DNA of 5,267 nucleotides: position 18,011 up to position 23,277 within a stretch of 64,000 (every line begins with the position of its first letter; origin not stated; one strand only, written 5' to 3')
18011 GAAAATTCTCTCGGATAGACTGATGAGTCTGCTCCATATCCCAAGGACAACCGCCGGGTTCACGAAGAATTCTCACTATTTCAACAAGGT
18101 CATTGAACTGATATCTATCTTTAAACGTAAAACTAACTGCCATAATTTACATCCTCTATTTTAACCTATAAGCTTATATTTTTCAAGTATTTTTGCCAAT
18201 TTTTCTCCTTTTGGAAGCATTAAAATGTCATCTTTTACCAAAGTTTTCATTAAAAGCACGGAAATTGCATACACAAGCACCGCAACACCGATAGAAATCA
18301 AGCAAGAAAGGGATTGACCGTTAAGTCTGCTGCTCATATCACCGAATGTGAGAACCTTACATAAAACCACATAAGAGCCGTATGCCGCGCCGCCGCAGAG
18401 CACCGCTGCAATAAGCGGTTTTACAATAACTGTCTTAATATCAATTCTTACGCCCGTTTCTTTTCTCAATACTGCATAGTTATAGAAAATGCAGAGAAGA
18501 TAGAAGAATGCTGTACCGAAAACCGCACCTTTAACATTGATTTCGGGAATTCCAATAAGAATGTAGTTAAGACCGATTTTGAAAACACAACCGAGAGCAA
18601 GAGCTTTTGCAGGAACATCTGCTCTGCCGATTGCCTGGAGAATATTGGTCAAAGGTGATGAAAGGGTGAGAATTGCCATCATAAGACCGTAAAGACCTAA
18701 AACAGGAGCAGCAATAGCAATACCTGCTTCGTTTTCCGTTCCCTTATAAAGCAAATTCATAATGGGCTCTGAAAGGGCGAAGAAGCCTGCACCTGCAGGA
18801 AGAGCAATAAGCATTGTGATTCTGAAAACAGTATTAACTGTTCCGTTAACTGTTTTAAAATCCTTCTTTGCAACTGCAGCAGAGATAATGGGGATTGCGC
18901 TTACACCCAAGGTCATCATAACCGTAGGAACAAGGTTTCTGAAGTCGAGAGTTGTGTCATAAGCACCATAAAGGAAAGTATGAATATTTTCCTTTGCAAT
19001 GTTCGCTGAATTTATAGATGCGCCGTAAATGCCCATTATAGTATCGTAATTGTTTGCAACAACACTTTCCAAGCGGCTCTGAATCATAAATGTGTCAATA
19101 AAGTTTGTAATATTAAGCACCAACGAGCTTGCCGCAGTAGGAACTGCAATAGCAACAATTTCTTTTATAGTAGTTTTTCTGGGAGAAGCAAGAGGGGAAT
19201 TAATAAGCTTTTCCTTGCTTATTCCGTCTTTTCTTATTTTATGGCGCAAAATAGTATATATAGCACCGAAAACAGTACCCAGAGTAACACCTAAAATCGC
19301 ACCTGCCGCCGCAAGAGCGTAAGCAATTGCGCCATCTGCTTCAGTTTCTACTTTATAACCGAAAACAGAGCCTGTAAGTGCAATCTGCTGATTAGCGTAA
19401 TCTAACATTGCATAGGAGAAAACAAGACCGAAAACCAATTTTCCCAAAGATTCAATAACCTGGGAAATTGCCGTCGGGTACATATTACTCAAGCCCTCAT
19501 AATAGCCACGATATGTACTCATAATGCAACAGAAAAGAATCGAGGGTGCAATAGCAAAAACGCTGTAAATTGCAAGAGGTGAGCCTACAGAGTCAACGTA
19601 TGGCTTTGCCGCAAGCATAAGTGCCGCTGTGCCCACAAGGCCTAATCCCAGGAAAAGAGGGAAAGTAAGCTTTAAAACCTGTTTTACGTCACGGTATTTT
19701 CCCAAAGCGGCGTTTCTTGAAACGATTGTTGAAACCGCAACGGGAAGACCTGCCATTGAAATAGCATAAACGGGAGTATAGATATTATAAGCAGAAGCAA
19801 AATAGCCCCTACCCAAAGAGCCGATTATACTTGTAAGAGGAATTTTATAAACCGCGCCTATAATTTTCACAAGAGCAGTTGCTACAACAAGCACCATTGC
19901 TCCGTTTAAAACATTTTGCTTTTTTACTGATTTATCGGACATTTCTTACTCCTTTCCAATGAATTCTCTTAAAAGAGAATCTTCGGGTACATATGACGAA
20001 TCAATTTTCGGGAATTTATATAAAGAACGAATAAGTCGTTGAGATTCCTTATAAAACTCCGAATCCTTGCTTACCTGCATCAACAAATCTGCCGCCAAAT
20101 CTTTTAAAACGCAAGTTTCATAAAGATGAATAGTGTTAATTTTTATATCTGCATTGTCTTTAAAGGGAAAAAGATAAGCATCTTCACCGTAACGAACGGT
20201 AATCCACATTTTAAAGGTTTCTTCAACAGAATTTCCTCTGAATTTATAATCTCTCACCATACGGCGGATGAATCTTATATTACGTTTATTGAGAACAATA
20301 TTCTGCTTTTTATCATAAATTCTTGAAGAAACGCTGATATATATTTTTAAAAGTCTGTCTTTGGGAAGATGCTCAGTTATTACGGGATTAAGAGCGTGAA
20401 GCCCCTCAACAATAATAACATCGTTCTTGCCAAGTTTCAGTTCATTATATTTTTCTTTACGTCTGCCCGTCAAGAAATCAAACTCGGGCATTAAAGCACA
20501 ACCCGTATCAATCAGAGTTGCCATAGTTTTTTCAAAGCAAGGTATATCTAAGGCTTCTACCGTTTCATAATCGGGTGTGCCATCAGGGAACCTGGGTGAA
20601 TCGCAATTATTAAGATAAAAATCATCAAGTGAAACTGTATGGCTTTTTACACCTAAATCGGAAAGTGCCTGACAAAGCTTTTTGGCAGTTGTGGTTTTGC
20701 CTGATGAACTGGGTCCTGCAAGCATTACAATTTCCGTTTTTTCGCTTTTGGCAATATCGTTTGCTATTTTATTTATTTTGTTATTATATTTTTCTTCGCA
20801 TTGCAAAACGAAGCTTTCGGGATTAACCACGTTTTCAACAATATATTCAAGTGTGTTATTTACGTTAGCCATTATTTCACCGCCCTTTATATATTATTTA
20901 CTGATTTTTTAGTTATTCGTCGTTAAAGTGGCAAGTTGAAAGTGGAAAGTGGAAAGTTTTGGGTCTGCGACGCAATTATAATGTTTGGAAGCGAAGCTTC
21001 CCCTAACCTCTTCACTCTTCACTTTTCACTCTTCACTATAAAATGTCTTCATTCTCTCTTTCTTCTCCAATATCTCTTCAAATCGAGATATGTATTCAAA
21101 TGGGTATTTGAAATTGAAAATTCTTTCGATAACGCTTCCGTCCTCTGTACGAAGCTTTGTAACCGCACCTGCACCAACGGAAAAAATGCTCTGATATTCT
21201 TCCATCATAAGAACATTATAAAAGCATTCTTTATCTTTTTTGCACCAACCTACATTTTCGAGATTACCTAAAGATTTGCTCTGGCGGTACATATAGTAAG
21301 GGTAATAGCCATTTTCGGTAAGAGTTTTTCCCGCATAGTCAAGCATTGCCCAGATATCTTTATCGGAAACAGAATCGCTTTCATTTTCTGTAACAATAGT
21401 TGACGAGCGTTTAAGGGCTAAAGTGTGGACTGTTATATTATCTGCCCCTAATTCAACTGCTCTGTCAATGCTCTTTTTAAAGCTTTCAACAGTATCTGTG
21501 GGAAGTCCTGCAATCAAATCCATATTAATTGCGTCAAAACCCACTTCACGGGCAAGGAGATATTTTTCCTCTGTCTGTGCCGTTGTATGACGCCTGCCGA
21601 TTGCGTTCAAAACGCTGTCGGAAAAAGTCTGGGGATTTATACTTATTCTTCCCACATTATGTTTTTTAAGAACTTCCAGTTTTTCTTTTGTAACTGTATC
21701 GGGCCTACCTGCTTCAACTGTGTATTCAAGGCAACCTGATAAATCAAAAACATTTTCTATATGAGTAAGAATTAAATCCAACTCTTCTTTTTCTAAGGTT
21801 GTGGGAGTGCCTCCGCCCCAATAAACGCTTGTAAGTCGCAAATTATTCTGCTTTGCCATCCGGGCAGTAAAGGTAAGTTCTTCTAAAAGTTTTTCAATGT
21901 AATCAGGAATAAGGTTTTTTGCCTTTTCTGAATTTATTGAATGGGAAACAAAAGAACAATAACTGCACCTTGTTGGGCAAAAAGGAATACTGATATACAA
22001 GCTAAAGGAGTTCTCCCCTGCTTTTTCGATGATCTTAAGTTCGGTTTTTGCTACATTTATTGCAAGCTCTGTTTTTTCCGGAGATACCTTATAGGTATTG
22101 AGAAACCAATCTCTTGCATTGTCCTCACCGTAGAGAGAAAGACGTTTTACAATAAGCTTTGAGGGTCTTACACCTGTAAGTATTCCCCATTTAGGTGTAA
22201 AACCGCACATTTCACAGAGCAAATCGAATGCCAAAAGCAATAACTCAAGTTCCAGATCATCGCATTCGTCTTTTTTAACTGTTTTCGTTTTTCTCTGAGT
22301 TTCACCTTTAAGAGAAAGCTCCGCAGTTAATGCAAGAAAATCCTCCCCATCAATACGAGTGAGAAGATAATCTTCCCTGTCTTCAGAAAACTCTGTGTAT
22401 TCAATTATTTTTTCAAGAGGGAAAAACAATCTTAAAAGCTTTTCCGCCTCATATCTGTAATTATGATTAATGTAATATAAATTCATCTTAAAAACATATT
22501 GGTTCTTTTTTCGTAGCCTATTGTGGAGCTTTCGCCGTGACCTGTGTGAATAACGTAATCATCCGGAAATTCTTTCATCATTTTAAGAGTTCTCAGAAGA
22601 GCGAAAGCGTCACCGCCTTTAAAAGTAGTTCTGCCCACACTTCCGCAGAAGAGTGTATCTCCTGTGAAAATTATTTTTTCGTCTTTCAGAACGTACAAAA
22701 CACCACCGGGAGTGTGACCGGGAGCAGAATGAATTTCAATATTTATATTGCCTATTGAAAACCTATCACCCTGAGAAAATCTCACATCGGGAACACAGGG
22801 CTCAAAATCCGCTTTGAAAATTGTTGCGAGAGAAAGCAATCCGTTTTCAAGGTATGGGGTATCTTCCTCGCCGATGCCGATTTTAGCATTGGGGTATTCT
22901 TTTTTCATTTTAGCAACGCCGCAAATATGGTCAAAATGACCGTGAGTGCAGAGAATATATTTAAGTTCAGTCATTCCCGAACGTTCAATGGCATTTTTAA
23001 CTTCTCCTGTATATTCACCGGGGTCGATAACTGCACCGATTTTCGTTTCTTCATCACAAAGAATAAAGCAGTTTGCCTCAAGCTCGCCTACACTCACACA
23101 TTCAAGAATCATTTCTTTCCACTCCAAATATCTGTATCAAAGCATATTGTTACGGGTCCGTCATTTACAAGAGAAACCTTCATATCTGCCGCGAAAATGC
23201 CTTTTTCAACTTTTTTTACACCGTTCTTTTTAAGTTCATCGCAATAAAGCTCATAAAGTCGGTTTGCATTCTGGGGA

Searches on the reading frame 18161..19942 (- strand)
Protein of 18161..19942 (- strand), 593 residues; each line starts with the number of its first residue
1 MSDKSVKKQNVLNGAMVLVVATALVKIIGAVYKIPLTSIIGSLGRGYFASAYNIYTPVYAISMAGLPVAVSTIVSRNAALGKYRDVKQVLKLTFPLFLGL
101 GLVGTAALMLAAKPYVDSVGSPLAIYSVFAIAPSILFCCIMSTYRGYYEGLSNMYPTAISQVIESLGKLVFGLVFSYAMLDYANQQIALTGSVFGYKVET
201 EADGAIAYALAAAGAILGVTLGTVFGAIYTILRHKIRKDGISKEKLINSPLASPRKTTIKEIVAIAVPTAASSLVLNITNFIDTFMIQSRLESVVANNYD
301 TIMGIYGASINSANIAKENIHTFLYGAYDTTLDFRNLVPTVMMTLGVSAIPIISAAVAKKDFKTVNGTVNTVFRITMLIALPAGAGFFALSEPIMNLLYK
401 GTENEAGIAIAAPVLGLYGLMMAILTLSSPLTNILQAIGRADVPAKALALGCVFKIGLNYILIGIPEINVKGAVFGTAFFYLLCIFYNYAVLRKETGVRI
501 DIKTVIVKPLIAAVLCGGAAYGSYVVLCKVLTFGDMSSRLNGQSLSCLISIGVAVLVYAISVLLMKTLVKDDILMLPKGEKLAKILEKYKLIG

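Call 90: search_protein_families(library=pfam, proteins=[window:18161-19942:-], max_evalue=0.00001)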
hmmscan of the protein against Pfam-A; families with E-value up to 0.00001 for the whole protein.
window:18161-19942:- (593 aa): 3 families
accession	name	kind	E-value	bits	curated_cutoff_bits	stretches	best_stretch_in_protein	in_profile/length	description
PF03023.19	MurJ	-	1.4e-16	60.6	27.4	1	344-522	252-431/451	Lipid II flippase MurJ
PF01943.22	Polysacc_synt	-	2.3e-16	60.5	28.2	1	12-325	2-241/274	Polysaccharide biosynthesis protein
PF01554.23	MatE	-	7.8e-14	52.1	24.9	1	327-461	30-161/161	MatE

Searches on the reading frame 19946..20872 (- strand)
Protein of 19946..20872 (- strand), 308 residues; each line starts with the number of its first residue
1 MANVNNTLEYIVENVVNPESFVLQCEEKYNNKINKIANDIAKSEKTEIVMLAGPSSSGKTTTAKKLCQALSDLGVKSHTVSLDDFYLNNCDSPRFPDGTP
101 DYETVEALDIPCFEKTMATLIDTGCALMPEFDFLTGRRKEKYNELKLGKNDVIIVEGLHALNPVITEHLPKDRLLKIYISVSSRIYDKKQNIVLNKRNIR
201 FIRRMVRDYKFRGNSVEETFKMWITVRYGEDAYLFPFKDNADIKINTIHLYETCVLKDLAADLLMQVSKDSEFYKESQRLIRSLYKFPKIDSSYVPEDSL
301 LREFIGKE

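Call 91: search_protein_families(library=ncbifam, proteins=[window:19946-20872:-], max_evalue=0.00001)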
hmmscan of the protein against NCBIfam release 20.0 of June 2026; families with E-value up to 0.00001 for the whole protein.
window:19946-20872:- (308 aa): 5 families
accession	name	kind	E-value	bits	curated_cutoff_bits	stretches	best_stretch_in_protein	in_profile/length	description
NF004018.0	PRK05480.1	equivalog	7.4e-21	74.6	180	1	43-248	3-188/210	uridine kinase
TIGR00235.1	udk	equivalog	2.8e-20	72.9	220.3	1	43-247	3-187/207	uridine kinase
NF006746.0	PRK09270.1-5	subfamily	1.4e-07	30.6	250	1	33-132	5-107/210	nucleoside/nucleotide kinase family protein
NF005655.0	PRK07429.1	subfamily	4.8e-06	26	236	0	44-253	6-191/326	phosphoribulokinase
NF005115.0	PRK06547.1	equivalog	7.9e-06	25.4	173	0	41-86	10-51/172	hypothetical protein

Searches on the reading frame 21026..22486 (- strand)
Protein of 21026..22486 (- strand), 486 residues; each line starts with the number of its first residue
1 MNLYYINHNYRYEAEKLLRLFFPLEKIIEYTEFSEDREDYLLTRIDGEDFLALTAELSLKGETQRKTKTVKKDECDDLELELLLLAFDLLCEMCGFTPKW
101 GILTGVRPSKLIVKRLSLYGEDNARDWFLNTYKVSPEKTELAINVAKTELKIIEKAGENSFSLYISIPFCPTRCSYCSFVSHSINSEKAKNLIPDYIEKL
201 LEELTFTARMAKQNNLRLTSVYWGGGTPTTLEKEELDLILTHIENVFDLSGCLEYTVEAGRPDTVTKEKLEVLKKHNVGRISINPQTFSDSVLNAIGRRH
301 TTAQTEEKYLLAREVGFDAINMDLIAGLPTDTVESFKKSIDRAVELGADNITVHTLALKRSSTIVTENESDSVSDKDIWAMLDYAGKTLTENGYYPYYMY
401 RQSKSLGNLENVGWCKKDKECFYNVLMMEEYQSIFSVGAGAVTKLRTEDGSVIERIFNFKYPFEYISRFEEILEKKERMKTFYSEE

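Call 90: search_protein_families(library=pfam, proteins=[window:21026-22486:-], max_evalue=0.00001)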
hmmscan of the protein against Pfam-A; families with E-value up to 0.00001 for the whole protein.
window:21026-22486:- (486 aa): 1 family
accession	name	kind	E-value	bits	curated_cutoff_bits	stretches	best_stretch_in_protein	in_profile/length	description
PF04055.27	Radical_SAM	-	4.7e-25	89.1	29.5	1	164-342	1-165/166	Radical SAM superfamily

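Call 91: search_protein_families(library=ncbifam, proteins=[window:21026-22486:-], max_evalue=0.00001)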
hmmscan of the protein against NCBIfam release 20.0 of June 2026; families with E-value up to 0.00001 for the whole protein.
window:21026-22486:- (486 aa): 20 families
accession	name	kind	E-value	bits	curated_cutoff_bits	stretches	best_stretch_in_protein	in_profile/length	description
TIGR03994.1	rSAM_HemZ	equivalog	2e-156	521.2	321.4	1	85-479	7-400/401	coproporphyrinogen dehydrogenase HemZ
NF006060.0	PRK08207.1-3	equivalog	3.6e-119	398.6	653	1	6-483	8-476/477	coproporphyrinogen III oxidase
NF006061.0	PRK08207.1-4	equivalog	1.2e-117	393.8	702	1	62-483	72-497/501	coproporphyrinogen III oxidase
NF006064.0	PRK08207.2-2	equivalog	2.2e-115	386.4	504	1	65-479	54-458/465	coproporphyrinogen III oxidase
NF006063.0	PRK08207.2-1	equivalog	1.3e-100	337.4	1074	1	97-477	128-510/518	coproporphyrinogen III oxidase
NF006062.0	PRK08207.1-5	equivalog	1.5e-92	310.9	1007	1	8-479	10-470/476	coproporphyrinogen III oxidase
NF006059.0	PRK08207.1-1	equivalog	5.5e-92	309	1012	1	87-476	95-487/496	coproporphyrinogen III oxidase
NF006065.0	PRK08207.2-4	equivalog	1.3e-90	304.7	922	1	86-470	93-480/484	coproporphyrinogen III oxidase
NF006066.0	PRK08207.2-5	equivalog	2.4e-75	254.1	1117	1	87-478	114-505/518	coproporphyrinogen III oxidase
TIGR00539.1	hemN_rel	equivalog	1.1e-50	172.8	205.4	1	162-477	2-294/361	radical SAM family heme chaperone HemW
NF006067.1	PRK08208.1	equivalog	3.8e-46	157.9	380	1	151-404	26-272/427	STM4012 family radical SAM protein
TIGR04107.1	rSAM_HutW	equivalog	1.2e-41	142.9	400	1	152-443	31-309/419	heme anaerobic degradation radical SAM methyltransferase ChuW/HutW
TIGR00538.1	hemN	equivalog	2e-39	135.7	324.95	1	132-394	18-280/454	oxygen-independent coproporphyrinogen III oxidase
NF006385.0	PRK08629.1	equivalog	4.7e-31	108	355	1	140-359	33-239/439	coproporphyrinogen III oxidase family protein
NF004567.0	PRK05904.1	equivalog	9.1e-30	104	355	1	162-381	8-216/353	coproporphyrinogen III oxidase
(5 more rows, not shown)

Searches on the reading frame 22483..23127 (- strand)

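Call 91: search_protein_families(library=ncbifam, proteins=[window:22483-23127:-], max_evalue=0.00001)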
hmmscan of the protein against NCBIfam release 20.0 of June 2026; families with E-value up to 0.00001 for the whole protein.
window:22483-23127:- (214 aa): 28 families (the best 25 are shown)
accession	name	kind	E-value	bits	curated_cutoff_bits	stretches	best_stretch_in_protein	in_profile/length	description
TIGR03413.1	GSH_gloB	equivalog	3.3e-26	92.1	200.8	1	16-197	7-164/248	hydroxyacylglutathione hydrolase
NF040641.1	bifunc_ST_SDO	equivalog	5.6e-20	71.6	625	1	47-198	195-343/423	bifunctional sulfur transferase/dioxygenase Blh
NF033105.1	bla_subclass_B3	equivalog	1.2e-18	67.3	240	1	42-151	47-159/257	subclass B3 metallo-beta-lactamase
NF012229.1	bla_class_B_core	domain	1.5e-17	64.1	100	1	40-147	38-138/139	metallo-beta-lactamase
NF007597.0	PRK10241.1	equivalog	3.3e-16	59.3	421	1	118-198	90-166/251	hydroxyacylglutathione hydrolase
NF012140.0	blaBJP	exception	1.1e-14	54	600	1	39-146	76-185/294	BJP family subclass B3 metallo-beta-lactamase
NF000427.2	blaCAU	exception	5.6e-11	42.2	500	1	52-145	63-156/262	CAU/MBL1b family subclass B3 metallo-beta-lactamase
NF000457.2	blaPEDO-1_fam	exception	8e-11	41.9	550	1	12-149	46-186/286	PEDO-1 family subclass B3 metallo-beta-lactamase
NF000405.1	HARLDQ_not_B3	exception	2.3e-10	40.5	350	1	39-161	61-187/267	HARLDQ motif MBL-fold protein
NF041804.1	MBL_fold_SolJ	exception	5.1e-10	38.9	350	1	111-200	94-181/224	solanimycin biosynthesis MBL-fold hydrolase SolJ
NF047979.1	lactonase_AidB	equivalog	1.2e-09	37.9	360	1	16-161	49-209/271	AidB family quorum-quenching N-acyl homoserine lactonase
NF000469.2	CAR_gen_B3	exception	1.2e-09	37.6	500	1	37-151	93-210/311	CAR family subclass B3 metallo-beta-lactamase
NF000458.2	blaPEDO-2_fam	exception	3.8e-09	36.3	550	1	50-147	84-184/285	PEDO-2 family subclass B3 metallo-beta-lactamase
NF000459.2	blaSPG-1_fam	exception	3.8e-09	36.1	550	1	52-156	87-191/285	SPG-1 family subclass B3 metallo-beta-lactamase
TIGR04559.1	SoxH_rel_PQQ_2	hypoth_equivalog_domain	1.1e-08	34.9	280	1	32-202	42-217/283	quinoprotein relay system zinc metallohydrolase 2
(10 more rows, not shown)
